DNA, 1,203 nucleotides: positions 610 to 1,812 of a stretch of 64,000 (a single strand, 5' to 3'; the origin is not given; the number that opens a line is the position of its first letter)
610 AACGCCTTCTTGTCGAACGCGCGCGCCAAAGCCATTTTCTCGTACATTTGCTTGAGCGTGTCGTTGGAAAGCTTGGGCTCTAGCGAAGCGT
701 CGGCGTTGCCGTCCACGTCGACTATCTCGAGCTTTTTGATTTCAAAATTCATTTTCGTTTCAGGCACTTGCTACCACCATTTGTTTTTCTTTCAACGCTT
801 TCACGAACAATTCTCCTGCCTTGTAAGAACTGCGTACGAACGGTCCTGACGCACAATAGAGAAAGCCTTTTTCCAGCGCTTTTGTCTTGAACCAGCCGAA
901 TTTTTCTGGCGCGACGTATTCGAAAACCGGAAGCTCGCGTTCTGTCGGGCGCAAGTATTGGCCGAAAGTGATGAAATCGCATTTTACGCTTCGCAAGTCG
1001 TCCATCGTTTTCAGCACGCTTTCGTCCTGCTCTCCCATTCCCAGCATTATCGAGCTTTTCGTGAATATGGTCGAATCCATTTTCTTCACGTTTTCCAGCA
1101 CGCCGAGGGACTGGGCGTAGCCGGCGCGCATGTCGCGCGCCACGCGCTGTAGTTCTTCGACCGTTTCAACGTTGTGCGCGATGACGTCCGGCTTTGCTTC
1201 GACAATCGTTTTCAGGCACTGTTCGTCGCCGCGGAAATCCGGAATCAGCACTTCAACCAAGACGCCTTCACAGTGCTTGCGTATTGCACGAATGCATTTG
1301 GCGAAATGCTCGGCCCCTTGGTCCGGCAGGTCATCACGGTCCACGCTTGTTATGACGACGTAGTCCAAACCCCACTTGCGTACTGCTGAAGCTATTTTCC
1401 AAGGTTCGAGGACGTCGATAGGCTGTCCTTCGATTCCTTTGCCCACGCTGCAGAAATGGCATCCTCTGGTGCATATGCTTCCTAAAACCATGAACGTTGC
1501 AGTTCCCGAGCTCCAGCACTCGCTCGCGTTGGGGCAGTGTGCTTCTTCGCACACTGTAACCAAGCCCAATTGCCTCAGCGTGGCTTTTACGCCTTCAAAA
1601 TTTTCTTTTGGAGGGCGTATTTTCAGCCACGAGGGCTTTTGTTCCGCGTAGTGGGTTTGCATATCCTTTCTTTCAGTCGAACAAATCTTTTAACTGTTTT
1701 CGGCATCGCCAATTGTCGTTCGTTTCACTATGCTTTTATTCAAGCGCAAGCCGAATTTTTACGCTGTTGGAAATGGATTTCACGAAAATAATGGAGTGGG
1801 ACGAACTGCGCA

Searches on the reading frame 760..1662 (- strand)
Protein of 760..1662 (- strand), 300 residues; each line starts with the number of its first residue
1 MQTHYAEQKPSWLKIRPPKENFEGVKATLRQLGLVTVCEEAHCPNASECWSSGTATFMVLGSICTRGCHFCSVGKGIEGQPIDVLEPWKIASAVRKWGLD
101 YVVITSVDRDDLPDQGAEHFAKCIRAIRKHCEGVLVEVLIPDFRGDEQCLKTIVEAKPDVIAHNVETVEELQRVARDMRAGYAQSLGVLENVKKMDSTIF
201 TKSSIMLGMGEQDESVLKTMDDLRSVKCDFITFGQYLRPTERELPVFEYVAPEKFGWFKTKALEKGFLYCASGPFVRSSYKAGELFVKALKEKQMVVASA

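Call 46: search_protein_families(library=pfam, proteins=[window:760-1662:-], max_evalue=0.00001)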
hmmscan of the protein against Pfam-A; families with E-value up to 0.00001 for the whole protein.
window:760-1662:- (300 aa): 2 families
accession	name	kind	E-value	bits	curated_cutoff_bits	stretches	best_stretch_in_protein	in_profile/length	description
PF04055.27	Radical_SAM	-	1.9e-21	77.4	29.5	1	59-223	2-166/166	Radical SAM superfamily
PF16881.10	LIAS_N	-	4.5e-07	30.7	27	1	7-43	59-96/96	N-terminal domain of lipoyl synthase of Radical_SAM family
